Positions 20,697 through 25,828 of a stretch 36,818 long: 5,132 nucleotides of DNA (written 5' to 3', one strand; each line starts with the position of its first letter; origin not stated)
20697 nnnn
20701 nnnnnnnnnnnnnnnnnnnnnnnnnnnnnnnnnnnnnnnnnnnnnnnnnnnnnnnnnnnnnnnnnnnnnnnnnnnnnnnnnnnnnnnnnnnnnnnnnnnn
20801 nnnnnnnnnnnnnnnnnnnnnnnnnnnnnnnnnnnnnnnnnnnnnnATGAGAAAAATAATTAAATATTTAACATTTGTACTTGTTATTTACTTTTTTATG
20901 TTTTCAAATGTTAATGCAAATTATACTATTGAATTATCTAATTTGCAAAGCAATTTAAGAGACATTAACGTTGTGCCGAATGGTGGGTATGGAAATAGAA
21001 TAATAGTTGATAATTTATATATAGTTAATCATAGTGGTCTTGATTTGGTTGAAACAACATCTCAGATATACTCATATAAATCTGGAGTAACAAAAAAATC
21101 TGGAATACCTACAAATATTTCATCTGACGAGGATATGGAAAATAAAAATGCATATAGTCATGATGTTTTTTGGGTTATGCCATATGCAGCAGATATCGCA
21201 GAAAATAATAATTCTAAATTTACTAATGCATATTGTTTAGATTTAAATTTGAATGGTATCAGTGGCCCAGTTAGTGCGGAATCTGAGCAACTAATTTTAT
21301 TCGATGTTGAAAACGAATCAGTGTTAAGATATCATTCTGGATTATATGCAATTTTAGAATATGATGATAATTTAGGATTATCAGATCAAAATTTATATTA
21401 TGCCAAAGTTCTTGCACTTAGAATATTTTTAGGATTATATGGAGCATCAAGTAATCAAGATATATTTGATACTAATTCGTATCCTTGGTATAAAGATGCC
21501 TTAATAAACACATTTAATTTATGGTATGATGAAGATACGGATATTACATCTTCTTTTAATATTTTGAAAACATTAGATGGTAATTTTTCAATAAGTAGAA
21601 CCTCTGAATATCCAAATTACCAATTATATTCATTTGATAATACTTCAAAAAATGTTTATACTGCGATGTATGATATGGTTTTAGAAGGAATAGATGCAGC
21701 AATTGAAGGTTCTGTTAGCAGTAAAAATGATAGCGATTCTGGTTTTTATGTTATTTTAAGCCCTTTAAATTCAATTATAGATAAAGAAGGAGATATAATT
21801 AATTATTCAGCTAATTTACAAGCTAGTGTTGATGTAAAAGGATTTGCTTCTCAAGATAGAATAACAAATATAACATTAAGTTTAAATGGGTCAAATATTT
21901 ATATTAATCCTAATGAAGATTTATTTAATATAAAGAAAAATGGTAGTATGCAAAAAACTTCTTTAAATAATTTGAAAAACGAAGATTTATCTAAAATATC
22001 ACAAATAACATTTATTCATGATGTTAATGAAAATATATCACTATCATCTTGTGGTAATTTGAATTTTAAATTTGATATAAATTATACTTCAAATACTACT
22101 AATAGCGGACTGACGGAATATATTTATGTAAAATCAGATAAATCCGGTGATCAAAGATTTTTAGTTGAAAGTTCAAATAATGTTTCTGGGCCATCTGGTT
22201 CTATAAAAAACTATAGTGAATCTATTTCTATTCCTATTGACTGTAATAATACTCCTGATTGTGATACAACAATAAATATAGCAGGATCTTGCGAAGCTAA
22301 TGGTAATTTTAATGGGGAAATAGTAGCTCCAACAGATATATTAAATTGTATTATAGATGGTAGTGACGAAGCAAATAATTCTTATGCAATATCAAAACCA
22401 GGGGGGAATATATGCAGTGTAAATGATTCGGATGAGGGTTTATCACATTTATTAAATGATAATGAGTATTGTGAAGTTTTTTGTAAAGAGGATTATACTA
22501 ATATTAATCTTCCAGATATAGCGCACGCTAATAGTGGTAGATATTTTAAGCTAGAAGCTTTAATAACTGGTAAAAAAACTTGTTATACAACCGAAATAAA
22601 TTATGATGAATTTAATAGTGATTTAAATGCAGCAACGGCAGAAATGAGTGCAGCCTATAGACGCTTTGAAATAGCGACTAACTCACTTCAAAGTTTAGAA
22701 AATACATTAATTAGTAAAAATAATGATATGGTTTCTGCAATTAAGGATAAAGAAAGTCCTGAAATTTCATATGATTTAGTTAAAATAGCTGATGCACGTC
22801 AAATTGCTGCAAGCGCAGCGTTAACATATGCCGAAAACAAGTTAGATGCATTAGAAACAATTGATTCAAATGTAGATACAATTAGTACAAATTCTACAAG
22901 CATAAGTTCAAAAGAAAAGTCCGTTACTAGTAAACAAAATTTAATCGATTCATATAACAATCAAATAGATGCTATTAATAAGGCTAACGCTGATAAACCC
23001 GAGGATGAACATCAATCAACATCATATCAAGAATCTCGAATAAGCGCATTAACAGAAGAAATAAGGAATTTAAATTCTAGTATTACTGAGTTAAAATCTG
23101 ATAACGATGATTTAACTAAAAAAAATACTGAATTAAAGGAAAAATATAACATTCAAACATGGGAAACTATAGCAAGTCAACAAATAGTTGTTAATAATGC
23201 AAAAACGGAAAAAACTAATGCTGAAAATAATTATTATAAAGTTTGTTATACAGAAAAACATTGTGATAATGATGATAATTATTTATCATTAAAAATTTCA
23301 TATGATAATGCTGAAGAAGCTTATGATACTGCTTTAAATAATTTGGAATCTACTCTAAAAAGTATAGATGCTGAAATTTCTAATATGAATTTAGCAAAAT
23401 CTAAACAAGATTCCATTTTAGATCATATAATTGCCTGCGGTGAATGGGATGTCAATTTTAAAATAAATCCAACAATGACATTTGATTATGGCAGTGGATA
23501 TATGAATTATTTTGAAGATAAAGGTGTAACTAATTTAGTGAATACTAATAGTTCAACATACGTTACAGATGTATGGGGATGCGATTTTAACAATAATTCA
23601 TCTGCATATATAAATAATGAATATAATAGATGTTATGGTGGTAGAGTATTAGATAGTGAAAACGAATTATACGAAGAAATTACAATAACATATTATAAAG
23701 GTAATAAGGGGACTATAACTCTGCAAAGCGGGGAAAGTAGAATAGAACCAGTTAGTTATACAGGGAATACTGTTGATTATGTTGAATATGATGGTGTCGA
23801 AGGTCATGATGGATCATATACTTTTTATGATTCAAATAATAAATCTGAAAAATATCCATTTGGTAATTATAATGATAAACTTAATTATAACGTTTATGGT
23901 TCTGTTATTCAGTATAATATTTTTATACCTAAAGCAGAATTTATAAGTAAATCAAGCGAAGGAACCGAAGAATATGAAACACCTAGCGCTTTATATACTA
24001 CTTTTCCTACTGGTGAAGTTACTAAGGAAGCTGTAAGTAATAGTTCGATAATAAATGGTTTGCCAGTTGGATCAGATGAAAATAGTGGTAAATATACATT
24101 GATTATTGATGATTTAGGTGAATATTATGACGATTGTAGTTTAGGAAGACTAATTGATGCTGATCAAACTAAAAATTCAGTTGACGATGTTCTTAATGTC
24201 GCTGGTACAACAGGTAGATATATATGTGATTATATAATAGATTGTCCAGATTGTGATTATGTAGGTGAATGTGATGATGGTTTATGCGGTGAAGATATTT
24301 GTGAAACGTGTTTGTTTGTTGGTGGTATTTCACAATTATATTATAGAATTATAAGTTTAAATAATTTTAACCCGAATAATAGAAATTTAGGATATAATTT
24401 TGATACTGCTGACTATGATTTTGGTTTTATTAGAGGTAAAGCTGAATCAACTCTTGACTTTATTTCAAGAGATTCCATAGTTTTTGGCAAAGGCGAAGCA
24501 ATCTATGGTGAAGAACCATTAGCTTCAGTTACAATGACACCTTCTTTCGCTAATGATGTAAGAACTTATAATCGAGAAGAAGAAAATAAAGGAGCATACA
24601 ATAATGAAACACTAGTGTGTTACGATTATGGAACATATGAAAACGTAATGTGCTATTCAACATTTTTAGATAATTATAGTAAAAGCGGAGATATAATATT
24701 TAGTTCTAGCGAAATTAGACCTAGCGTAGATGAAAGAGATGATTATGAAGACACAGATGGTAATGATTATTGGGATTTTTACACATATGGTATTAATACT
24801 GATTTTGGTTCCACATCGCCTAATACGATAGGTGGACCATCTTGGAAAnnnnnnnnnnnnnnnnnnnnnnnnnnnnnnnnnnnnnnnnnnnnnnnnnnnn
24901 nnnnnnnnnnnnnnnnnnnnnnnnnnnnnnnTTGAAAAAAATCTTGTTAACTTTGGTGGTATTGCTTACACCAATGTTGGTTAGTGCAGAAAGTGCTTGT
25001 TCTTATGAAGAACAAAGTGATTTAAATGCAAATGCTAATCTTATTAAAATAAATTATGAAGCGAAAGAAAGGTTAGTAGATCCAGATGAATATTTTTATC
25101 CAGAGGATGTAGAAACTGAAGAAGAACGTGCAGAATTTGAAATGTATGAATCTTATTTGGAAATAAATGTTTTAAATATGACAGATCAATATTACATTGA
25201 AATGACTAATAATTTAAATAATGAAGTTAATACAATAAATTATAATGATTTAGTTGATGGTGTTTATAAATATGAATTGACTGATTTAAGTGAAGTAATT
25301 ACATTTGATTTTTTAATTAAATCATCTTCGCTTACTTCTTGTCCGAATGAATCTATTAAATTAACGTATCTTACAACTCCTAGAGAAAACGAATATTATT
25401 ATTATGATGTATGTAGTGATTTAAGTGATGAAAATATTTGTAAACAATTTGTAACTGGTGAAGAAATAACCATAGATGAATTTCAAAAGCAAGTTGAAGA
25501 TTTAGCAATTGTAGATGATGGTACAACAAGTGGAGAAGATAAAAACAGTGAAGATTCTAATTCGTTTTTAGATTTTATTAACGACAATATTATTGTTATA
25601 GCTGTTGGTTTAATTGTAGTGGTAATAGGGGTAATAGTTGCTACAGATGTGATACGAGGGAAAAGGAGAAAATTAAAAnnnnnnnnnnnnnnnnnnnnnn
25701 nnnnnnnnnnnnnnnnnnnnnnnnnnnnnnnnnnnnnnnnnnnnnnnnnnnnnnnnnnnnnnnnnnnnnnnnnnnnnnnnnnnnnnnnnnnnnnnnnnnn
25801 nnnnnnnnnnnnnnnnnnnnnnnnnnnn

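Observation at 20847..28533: B1/B2: giant secreted Cys-rich paralogues with a conserved ~290-aa C-terminal domain ending in an invariant IGGPSWK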

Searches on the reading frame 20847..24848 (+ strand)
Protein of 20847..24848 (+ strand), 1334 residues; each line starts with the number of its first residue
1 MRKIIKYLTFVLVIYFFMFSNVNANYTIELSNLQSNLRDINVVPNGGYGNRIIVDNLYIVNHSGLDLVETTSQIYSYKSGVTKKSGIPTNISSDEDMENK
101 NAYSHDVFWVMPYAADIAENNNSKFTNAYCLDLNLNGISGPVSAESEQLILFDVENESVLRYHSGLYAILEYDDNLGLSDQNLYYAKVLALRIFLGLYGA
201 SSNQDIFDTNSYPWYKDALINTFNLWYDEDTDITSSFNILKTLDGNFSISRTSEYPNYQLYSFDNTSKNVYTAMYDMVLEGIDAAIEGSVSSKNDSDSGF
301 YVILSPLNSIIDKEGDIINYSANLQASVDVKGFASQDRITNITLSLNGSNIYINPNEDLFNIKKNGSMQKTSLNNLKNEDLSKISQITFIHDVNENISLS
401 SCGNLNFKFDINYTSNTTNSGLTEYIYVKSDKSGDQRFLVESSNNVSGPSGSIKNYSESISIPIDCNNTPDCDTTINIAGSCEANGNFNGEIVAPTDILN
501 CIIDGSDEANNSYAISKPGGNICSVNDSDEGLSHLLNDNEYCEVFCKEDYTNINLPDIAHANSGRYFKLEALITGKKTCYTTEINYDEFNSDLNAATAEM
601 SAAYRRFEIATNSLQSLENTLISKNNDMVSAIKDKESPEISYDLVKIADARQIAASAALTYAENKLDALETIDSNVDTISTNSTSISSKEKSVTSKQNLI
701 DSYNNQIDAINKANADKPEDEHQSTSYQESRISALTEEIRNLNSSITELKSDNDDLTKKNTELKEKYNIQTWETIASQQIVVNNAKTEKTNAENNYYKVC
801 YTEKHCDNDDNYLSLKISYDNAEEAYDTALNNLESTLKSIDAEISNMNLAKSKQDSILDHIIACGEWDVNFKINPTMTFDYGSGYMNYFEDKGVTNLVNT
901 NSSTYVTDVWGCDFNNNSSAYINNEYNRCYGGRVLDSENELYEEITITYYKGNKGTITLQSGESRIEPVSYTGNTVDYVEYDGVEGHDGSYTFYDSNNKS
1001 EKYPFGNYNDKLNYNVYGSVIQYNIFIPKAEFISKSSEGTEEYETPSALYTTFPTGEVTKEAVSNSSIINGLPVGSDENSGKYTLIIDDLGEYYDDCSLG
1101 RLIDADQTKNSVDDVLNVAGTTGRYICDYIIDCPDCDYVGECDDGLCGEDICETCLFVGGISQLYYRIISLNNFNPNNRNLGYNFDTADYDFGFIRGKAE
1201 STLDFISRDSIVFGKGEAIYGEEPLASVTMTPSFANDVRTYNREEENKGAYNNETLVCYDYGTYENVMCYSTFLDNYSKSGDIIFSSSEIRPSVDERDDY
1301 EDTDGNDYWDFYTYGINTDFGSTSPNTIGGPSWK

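Call 9: search_protein_families(library=pfam, proteins=[window:20847-24848:+], max_evalue=1)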
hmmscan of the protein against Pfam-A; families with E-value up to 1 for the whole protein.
window:20847-24848:+ (1334 aa): 7 families
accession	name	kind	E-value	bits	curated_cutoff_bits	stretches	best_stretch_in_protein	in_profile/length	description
PF13863.11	DUF4200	-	0.0023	18.7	29.7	1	674-764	17-107/119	Domain of unknown function (DUF4200)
PF06005.17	ZapB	-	0.0055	17.6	31.5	1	729-768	10-49/71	Cell division protein ZapB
PF24073.1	DUF7365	-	0.08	13.5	27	1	679-759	22-100/101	Coiled-coil region of unknown function (DUF7365)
PF15796.10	KELK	-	0.086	13.8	27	1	739-773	2-36/80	KELK-motif containing domain of MRCK Ser/Thr protein kinase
PF11679.13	DUF3275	-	0.2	11.8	25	1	668-722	97-153/201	Protein of unknown function (DUF3275)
PF01166.23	TSC22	-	0.51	11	30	1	734-778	11-55/57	TSC-22/dip/bun family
PF00170.26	bZIP_1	-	0.56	10.8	27.6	0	737-767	26-56/64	bZIP transcription factor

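Call 13: search_protein_families(library=ncbifam, proteins=[window:20847-24848:+], max_evalue=0.1)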
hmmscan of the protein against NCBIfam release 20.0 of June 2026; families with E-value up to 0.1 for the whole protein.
window:20847-24848:+ (1334 aa): 3 families
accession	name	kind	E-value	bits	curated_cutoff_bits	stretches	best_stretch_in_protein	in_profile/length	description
TIGR02168.1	SMC_prok_B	equivalog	0.026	12.2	567.35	1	647-856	690-900/1181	chromosome segregation protein SMC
NF009644.1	PRK13169.1-5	equivalog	0.037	14.6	130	1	727-789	12-75/116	DNA replication initiation control protein YabA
NF045487.1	ASRP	equivalog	0.089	11.4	300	0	662-849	175-345/593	archaea-specific SMC-related protein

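Call 15: search_solved_structures(query=window:20847-24848:+, max_evalue=1)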
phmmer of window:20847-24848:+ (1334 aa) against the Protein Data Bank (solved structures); distinct sequences matched with E-value up to 1: 1.
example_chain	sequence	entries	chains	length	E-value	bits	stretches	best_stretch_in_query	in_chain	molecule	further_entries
3vta_A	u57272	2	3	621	0.078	13.9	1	869-933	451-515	Cucumisin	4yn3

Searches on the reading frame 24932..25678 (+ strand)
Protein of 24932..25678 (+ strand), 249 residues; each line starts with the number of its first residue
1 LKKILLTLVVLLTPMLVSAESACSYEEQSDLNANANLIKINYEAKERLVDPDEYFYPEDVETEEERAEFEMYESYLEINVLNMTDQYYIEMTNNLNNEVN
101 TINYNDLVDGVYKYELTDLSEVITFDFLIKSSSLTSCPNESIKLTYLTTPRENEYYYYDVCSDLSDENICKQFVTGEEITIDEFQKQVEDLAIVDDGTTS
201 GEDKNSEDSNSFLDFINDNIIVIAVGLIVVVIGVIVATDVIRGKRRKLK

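Call 9: search_protein_families(library=pfam, proteins=[window:24932-25678:+], max_evalue=1)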
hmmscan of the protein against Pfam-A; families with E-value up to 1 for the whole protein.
window:24932-25678:+ (249 aa): 3 families
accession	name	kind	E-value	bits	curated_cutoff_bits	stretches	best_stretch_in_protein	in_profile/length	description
PF13273.12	DUF4064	-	0.072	13.8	32.1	1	192-246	41-86/102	Protein of unknown function (DUF4064)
PF23724.1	Dredd_2nd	-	0.12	13.1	27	1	59-118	33-89/99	Caspase-8, second domain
PF11297.13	DUF3098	-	0.3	11.1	25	1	217-236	4-23/67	Protein of unknown function (DUF3098)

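Call 13: search_protein_families(library=ncbifam, proteins=[window:24932-25678:+], max_evalue=0.1)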
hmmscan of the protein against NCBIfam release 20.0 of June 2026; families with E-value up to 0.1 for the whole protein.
window:24932-25678:+ (249 aa): 1 family
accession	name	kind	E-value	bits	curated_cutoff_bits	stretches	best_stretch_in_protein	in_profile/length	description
TIGR04183.1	Por_Secre_tail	domain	0.027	14.5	23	1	76-130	21-72/72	T9SS type A sorting domain-containing protein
